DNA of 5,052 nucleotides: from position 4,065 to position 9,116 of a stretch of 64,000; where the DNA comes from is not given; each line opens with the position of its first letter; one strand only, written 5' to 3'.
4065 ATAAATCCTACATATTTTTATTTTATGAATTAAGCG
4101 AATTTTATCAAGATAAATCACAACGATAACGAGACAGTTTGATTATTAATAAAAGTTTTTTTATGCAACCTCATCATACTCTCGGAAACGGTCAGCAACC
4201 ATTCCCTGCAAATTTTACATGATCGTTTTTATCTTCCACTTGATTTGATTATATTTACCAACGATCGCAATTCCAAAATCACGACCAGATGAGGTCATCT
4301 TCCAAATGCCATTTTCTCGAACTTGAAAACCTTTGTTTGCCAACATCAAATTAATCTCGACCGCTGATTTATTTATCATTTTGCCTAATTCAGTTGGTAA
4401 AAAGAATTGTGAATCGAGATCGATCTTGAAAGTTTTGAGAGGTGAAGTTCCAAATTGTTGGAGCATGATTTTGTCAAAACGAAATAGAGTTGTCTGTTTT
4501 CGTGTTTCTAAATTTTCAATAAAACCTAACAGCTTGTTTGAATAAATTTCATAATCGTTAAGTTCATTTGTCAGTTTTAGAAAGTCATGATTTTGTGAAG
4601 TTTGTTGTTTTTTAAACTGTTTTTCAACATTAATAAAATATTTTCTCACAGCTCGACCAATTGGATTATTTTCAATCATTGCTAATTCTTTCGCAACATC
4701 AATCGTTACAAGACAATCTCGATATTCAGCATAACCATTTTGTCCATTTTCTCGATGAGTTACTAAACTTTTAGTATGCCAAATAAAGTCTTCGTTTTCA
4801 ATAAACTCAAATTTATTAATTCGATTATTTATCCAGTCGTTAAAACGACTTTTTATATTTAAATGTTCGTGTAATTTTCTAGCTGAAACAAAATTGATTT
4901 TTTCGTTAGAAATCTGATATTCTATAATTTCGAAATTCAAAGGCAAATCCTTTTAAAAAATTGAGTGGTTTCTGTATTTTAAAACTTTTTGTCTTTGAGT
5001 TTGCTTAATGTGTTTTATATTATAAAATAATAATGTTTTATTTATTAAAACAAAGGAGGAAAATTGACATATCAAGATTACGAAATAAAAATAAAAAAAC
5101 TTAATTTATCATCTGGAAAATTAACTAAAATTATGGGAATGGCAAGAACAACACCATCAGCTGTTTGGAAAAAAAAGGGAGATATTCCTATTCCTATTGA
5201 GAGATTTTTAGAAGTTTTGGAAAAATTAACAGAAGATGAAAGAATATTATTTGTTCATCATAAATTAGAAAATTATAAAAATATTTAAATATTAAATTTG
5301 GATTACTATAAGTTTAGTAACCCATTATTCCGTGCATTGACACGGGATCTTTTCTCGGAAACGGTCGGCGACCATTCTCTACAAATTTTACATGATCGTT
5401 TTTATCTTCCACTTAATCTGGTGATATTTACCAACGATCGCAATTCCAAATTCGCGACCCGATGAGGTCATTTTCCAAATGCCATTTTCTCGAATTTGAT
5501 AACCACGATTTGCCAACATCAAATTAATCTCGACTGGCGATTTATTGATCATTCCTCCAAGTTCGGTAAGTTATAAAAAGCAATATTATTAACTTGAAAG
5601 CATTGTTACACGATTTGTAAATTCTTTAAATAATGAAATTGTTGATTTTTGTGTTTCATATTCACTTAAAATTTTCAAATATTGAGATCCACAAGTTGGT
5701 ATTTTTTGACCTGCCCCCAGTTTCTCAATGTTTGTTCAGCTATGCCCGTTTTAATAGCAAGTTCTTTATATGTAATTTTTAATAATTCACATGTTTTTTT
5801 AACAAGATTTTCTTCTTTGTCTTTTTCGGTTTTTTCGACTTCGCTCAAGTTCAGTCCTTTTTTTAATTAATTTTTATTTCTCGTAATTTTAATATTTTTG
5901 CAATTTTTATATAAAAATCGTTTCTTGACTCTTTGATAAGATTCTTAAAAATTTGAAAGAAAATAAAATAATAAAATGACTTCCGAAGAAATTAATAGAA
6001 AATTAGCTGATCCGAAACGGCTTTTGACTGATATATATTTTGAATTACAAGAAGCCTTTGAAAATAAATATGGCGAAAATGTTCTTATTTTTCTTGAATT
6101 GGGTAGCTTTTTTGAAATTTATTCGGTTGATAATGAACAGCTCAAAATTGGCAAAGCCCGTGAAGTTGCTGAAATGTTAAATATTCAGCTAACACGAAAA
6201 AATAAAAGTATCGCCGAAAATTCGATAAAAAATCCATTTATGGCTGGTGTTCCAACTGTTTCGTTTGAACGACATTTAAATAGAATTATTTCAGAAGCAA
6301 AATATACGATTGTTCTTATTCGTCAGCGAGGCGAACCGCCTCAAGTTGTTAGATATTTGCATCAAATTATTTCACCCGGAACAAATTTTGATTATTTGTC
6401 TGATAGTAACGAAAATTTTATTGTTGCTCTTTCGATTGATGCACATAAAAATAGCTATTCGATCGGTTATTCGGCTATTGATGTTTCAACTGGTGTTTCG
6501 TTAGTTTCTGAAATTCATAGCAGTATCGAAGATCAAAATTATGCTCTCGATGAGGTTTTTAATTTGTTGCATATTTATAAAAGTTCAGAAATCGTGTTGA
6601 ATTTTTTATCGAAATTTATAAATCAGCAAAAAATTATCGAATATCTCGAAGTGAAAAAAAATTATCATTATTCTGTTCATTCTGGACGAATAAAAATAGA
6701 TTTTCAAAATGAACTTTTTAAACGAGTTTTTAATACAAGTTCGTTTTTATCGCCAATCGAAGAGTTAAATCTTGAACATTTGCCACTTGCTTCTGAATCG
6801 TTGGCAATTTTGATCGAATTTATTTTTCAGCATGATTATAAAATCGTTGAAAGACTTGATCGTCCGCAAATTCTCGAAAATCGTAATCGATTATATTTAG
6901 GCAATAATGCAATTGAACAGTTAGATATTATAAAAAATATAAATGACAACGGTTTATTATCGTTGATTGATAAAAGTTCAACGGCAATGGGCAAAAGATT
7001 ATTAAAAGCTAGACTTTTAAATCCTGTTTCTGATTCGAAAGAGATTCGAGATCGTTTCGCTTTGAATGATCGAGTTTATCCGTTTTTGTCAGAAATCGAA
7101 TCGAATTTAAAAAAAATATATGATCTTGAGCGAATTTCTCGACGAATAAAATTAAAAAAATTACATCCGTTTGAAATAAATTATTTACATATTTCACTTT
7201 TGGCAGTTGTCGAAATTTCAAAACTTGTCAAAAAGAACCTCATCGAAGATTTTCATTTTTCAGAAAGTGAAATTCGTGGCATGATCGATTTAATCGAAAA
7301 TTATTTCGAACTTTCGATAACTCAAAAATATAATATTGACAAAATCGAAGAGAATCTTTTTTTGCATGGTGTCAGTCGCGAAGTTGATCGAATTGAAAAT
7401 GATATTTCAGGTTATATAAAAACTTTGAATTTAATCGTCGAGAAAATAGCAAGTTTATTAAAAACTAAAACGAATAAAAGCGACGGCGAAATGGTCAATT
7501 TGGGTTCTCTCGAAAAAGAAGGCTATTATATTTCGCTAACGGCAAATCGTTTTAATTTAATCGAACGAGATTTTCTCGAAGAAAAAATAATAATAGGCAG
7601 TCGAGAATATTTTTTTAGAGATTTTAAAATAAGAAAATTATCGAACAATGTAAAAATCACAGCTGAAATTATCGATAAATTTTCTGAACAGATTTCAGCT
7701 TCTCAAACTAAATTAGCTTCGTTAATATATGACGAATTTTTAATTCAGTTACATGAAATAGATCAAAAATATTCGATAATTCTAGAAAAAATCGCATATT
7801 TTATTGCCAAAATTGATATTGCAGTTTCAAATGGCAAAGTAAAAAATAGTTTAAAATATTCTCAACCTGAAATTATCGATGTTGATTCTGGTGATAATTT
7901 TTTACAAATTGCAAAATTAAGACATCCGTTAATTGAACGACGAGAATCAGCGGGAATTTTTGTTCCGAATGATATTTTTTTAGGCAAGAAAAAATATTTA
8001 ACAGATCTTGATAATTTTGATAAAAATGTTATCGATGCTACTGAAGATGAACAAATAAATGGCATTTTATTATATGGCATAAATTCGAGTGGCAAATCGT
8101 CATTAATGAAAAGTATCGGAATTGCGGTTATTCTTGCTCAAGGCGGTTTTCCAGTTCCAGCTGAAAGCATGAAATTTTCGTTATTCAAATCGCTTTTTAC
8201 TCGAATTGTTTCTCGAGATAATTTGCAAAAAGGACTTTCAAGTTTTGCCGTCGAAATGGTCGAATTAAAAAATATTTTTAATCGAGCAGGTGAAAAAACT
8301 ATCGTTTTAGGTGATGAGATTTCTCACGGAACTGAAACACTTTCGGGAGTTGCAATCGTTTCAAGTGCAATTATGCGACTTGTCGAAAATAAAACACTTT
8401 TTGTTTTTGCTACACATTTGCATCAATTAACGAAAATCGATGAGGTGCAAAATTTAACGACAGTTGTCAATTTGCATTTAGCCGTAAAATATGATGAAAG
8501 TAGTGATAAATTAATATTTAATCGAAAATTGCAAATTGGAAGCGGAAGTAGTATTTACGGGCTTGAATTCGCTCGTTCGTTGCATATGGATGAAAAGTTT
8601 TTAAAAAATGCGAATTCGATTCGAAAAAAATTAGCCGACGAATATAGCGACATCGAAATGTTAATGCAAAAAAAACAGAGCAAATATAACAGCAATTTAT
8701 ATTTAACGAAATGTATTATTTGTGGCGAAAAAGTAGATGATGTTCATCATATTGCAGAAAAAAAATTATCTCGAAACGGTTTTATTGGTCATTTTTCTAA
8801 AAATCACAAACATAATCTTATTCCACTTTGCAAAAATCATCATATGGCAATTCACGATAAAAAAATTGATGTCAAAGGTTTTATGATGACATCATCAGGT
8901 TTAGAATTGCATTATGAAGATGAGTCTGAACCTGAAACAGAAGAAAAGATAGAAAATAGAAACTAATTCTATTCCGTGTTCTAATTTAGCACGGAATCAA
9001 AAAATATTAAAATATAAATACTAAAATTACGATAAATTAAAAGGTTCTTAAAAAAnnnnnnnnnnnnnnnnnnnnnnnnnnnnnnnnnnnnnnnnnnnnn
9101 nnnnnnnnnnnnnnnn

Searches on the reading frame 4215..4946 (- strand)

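Call 23: search_protein_families(library=pfam, proteins=[window:4215-4946:-], max_evalue=0.00001)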
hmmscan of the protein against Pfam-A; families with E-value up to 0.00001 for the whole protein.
window:4215-4946:- (243 aa): 1 family
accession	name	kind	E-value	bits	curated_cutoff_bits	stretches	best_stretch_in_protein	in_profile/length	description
PF08346.17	AntA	-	5.8e-21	75.3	27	1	20-94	1-68/68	AntA/AntB antirepressor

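Call 72: search_protein_families(library=padloc, proteins=[window:4215-4946:-], max_evalue=0.001)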
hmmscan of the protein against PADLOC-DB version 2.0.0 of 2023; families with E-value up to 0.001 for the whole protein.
window:4215-4946:- (243 aa): 1 family
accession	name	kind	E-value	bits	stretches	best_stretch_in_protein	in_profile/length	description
PDLC05067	PDC-S69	-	9.1e-05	20.2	0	180-225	78-123/289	-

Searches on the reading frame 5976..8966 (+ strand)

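Call 23: search_protein_families(library=pfam, proteins=[window:5976-8966:+], max_evalue=0.00001)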
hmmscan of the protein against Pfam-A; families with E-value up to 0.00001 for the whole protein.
window:5976-8966:+ (996 aa): 4 families
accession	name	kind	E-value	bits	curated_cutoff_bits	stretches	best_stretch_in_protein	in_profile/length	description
PF00488.27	MutS_V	-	2.9e-42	145.2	30.2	1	698-886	2-187/188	MutS domain V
PF05192.23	MutS_III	-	2.4e-22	80.6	34.1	1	311-618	1-192/194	MutS domain III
PF01624.25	MutS_I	-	1.3e-09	38.7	20.6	1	34-138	15-110/113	MutS domain I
PF06147.18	DUF968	-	3.5e-06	27.6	27.8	1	900-962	88-145/171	Protein of unknown function (DUF968)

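Call 72: search_protein_families(library=padloc, proteins=[window:5976-8966:+], max_evalue=0.001)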
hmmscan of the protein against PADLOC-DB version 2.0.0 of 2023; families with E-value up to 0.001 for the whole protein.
window:5976-8966:+ (996 aa): 0 families
